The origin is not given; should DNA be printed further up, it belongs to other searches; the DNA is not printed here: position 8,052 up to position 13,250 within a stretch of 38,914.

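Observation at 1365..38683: T7SSb-type secretion locus lacking recognisable EssB/EsaA/EssA and apparently wired to a transmembrane FHA / Hanks-kinase / PP2C array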

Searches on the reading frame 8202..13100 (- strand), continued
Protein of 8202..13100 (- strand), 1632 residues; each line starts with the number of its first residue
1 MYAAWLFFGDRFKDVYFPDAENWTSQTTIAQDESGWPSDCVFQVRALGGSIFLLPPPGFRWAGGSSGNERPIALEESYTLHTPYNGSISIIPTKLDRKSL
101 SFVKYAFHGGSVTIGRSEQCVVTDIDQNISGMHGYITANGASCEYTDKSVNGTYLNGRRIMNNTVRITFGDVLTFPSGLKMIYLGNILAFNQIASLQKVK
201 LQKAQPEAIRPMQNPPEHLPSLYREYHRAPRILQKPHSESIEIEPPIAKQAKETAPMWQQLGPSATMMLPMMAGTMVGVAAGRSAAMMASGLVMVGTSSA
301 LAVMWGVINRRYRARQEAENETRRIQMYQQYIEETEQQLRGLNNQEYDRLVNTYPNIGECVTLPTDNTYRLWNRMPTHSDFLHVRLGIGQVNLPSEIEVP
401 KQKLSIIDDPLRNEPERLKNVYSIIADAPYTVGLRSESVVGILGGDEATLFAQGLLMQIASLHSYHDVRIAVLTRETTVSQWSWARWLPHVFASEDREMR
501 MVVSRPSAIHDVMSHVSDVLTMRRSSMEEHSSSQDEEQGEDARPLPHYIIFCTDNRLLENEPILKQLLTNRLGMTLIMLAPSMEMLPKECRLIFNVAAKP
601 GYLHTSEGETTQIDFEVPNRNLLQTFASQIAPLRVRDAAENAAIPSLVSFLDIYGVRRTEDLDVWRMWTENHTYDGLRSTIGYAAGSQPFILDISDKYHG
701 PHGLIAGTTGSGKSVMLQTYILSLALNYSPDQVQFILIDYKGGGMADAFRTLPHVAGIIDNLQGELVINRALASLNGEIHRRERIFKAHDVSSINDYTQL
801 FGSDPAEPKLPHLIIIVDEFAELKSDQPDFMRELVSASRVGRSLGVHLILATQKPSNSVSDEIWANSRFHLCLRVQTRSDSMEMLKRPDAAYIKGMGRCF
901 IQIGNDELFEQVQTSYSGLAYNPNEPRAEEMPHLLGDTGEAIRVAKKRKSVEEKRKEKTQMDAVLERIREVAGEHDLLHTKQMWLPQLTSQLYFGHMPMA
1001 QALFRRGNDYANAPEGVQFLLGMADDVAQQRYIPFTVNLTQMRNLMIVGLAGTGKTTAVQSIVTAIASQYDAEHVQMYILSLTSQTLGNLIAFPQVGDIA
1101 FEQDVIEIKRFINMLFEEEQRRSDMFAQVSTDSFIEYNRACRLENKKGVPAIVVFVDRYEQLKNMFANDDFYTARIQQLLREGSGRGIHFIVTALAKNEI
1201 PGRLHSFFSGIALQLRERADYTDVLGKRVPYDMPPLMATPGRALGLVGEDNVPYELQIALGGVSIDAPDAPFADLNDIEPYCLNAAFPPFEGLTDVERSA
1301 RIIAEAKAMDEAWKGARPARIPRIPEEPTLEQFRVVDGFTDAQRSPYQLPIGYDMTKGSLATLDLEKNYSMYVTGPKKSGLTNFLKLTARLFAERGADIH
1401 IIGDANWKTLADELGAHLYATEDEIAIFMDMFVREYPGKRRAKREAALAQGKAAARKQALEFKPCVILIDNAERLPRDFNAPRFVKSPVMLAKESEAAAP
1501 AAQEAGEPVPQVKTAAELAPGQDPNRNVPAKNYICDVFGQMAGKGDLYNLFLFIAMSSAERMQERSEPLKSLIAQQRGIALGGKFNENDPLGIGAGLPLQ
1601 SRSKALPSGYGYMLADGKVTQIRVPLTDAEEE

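Call 28: list_cluster_members(proteins=[P0083, P0099, P0077, P0071, P0014, P0003, P0005, P0096, P0095, P0041])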
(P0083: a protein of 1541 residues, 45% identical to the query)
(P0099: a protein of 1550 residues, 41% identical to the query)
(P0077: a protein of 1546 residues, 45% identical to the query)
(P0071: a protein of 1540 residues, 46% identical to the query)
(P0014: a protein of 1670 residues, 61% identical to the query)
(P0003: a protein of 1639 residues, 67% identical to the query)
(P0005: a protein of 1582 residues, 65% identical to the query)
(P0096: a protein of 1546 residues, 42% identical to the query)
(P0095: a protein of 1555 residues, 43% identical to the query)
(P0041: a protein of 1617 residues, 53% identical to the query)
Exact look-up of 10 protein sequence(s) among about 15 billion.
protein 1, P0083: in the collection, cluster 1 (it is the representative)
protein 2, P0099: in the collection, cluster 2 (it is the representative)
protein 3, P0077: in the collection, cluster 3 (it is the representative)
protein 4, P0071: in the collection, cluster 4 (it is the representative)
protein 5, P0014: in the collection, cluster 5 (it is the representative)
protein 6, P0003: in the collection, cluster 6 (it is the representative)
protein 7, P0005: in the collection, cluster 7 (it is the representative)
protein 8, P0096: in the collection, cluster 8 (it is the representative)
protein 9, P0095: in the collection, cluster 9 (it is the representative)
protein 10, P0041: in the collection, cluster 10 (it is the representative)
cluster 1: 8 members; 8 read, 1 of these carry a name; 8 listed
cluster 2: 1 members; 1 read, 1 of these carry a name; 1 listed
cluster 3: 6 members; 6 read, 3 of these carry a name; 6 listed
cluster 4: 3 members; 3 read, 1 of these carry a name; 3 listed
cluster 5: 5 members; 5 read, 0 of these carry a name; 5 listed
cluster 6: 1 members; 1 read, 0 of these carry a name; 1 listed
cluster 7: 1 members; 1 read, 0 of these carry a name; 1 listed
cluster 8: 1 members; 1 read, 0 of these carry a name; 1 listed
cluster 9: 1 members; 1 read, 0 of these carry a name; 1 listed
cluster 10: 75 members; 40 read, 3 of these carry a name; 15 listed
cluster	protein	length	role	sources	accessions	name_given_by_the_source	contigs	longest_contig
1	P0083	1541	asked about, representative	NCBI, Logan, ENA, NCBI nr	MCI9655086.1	MAG: type VII secretion protein EssC [Lawsonibacter sp.] | type VII secretion protein EssC [Lawsonibacter sp.]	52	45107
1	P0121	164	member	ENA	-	-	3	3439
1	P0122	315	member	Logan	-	-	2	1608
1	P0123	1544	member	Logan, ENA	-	-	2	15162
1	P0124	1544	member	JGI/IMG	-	-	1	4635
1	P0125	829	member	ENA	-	-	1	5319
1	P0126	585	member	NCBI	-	-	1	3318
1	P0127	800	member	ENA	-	-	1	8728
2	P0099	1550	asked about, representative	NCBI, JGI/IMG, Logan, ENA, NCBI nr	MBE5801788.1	MAG: type VII secretion protein EssC [Clostridiales bacterium] | type VII secretion protein EssC [Clostridiales bacterium]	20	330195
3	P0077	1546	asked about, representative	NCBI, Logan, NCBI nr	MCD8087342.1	MAG: type VII secretion protein EssC [Oscillospiraceae bacterium] | type VII secretion protein EssC [Oscillospiraceae bacterium]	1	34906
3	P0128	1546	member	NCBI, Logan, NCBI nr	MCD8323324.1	MAG: type VII secretion protein EssC [Oscillospiraceae bacterium] | type VII secretion protein EssC [Oscillospiraceae bacterium]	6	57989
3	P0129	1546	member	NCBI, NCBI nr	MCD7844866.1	MAG: type VII secretion protein EssC [Oscillospiraceae bacterium] | type VII secretion protein EssC [Oscillospiraceae bacterium]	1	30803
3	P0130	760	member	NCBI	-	-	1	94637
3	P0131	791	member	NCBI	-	-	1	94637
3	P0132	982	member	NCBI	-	-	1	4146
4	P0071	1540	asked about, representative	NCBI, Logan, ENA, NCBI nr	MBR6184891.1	MAG: type VII secretion protein EssC [Clostridia bacterium] | type VII secretion protein EssC [Clostridia bacterium]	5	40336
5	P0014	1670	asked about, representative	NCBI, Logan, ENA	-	-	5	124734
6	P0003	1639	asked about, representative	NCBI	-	-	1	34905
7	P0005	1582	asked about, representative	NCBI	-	-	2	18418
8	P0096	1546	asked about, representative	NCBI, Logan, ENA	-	-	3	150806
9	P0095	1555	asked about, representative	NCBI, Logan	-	-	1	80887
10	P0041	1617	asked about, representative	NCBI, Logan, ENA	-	-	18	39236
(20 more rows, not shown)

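Call 32: find_related_loci(query=window:8202-13100:-, collection=genome_contigs, flank=10000)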
Query window:8202-13100:- (1632 aa) in genome_contigs; peptide patterns used: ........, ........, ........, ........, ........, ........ (x = any residue, [..] = any of these).
23 stretches matched a pattern; 7 encode a relative of the query (tblastn E <= 1e-3); 7 distinct loci.
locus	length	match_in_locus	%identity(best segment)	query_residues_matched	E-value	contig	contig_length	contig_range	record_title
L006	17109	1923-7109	64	1-1632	0e+0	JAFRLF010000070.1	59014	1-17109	MAG: Clostridia bacterium isolate RGIG2571 Goat_Jejunum.Co__c441453, whole genome shotgun sequence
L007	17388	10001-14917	67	1-1632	0e+0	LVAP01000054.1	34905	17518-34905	MAG: Clostridiales bacterium Firm_10 Firm_10_contig_42619, whole genome shotgun sequence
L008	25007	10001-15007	64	1-1631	0e+0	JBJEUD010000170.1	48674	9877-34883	MAG: Candidatus Faecivicinus sp. isolate PUUB16_bin.025 NODE_475_length_48674_cov_10.174788, whole genome shotgun sequen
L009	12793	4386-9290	68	1-1629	0e+0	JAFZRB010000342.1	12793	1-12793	MAG: Clostridia bacterium isolate RGIG8020 Water_buffalos_Rumen-1__c992333, whole genome shotgun sequence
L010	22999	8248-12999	56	1-1632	0e+0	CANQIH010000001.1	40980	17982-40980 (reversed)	MAG: uncultured Oscillospiraceae bacterium isolate Lapin-028__bin60 genome assembly, contig: Lapin-028__NODE_972_length_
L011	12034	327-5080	55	1-1632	0e+0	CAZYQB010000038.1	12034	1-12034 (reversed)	MAG TPA_asm: uncultured Oscillospiraceae bacterium isolate SRP315200_co1_915 genome assembly, contig: NODE_11465_length_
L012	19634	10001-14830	52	1-1632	0e+0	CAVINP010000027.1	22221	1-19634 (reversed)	bacterium isolate H07634-L1_cleanbin_000037 genome assembly, contig: Spades_H07634-L1_contig_1675, whole genome shotgun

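Call 48: find_encoding_contigs(protein=P0083, flank=10000, max_places=2)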
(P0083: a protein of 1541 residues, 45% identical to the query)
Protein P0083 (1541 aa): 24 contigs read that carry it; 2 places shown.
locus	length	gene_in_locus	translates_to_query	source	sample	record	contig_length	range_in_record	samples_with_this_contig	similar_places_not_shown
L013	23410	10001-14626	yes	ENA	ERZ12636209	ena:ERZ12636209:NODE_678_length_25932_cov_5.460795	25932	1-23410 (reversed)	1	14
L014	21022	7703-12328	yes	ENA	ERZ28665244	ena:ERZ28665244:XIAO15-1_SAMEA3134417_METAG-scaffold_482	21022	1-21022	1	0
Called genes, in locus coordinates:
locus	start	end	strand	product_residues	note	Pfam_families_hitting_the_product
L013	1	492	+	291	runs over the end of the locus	PF01509:TruB_N, PF09142:TruB_C (faint), PF16198:TruB_C_2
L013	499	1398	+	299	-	PF01467:CTP_transf_like, PF06574:FAD_syn, PF01687:Flavokinase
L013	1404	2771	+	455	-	PF07613:DUF1576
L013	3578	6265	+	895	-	PF00069:Pkinase, PF07714:PK_Tyr_Ser-Thr, PF12799:LRR_4, PF13855:LRR_8 (weak), PF12799:LRR_4, PF02368:Big_2, PF26918:Ig_Eae (weak)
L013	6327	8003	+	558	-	PF25390:WD40_RLD, PF00415:RCC1, PF25390:WD40_RLD, PF00415:RCC1, PF13540:RCC1_2, PF25384:Alsin_RLD, PF13540:RCC1_2, PF00415:RCC1, +4 more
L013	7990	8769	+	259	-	PF00481:PP2C, PF13672:PP2C_2, PF07228:SpoIIE (weak)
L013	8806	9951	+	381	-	PF01471:PG_binding_1 (faint), PF00498:FHA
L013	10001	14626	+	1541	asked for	PF00498:FHA, PF01580:FtsK_SpoIIIE, PF01637:ATPase_2 (faint), PF05729:NACHT (faint), PF05872:HerA_C (faint), PF13191:AAA_16 (faint), PF13245:AAA_19 (faint), PF01580:FtsK_SpoIIIE, +2 more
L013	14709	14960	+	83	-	-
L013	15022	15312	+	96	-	-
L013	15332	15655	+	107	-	PF06013:WXG100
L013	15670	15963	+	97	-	PF06013:WXG100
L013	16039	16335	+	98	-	PF00823:PPE (weak), PF06013:WXG100, PF10824:T7SS_ESX_EspC (weak), PF19840:DUF6317 (weak)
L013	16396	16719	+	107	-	PF06013:WXG100 (weak)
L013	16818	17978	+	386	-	-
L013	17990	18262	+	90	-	PF13780:DUF4176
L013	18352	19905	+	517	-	PF00092:VWA, PF13519:VWA_2 (weak), PF16697:Yop-YscD_cpl (weak), PF00498:FHA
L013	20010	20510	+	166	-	-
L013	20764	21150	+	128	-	PF07638:Sigma70_ECF (weak), PF08281:Sigma70_r4_2, PF04545:Sigma70_r4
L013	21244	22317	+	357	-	PF13481:AAA_25, PF03796:DnaB_C (faint)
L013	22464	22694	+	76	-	-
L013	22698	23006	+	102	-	PF21983:NikA-like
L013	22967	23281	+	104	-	PF03432:Relaxase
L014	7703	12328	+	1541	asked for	PF00498:FHA, PF01580:FtsK_SpoIIIE, PF01637:ATPase_2 (faint), PF05729:NACHT (faint), PF05872:HerA_C (faint), PF13191:AAA_16 (faint), PF13245:AAA_19 (faint), PF01580:FtsK_SpoIIIE, +2 more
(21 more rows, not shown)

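Call 49: find_encoding_contigs(protein=P0096, flank=10000, max_places=2)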
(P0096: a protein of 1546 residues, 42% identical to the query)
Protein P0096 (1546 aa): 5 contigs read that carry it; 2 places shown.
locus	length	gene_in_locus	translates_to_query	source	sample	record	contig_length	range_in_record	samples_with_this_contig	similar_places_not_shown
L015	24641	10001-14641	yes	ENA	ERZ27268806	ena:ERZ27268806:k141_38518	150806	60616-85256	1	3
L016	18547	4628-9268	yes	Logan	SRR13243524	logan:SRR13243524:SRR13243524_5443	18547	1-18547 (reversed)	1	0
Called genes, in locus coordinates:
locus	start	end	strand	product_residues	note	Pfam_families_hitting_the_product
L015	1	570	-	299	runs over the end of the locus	PF00528:BPD_transp_1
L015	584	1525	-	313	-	PF00528:BPD_transp_1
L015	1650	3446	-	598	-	PF02743:dCache_1, PF06580:His_kinase, PF02518:HATPase_c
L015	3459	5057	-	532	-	PF00072:Response_reg, PF17853:GGDEF_2, PF00165:HTH_AraC, PF12833:HTH_18, PF00165:HTH_AraC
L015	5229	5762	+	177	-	PF00072:Response_reg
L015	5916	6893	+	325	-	PF02518:HATPase_c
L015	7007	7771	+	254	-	PF00005:ABC_tran, PF13304:AAA_21 (weak)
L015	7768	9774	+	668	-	PF02687:FtsX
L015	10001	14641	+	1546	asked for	PF00498:FHA, PF01580:FtsK_SpoIIIE, PF01637:ATPase_2 (faint), PF05729:NACHT (faint), PF13401:AAA_22 (faint), PF01580:FtsK_SpoIIIE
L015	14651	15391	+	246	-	PF04397:LytTR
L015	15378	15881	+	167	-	-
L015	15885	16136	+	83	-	PF08817:YukD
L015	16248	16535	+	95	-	PF06013:WXG100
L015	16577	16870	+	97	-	PF06013:WXG100, PF10824:T7SS_ESX_EspC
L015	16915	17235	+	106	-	PF06013:WXG100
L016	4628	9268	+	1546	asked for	PF00498:FHA, PF01580:FtsK_SpoIIIE, PF01637:ATPase_2 (faint), PF05729:NACHT (faint), PF13401:AAA_22 (faint), PF01580:FtsK_SpoIIIE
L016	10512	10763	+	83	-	PF08817:YukD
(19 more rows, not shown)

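Call 55: search_protein_families(library=ncbifam, max_evalue=0.001, proteins=[window:8202-13100:-])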
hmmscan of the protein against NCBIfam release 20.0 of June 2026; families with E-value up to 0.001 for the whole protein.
window:8202-13100:- (1632 aa): 8 families
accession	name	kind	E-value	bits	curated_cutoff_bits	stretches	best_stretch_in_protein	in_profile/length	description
TIGR03928.1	T7_EssCb_Firm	equivalog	1e-289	964.2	778.4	2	223-1260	3-1017/1296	type VII secretion protein EssC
TIGR03924.1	T7SS_EccC_a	equivalog_domain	4.9e-121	405.6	509.15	2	243-909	1-662/673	type VII secretion protein EccCa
TIGR03925.1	T7SS_EccC_b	equivalog_domain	1.2e-71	241.7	346.55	3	690-882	68-256/564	type VII secretion protein EccCb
NF007615.0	PRK10263.1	equivalog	2.8e-19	68.4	1566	2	695-797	1005-1104/1355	DNA translocase FtsK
TIGR03354.1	VI_FHA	hypoth_equivalog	3.6e-06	27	120.25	1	103-175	17-94/420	type VI secretion system-associated FHA domain protein TagH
NF049868.1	FhaB_Rv0019c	equivalog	0.00013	22.1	125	1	107-169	83-145/158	FHA domain-containing protein FhaB/FipA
NF033760.1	gliding_GltG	equivalog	0.00019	20.1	650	1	109-285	23-193/650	adventurous gliding motility protein GltG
TIGR00929.1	VirB4_CagE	subfamily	0.00067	18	643.1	0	702-740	439-474/792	VirB4 family type IV secretion/conjugal transfer ATPase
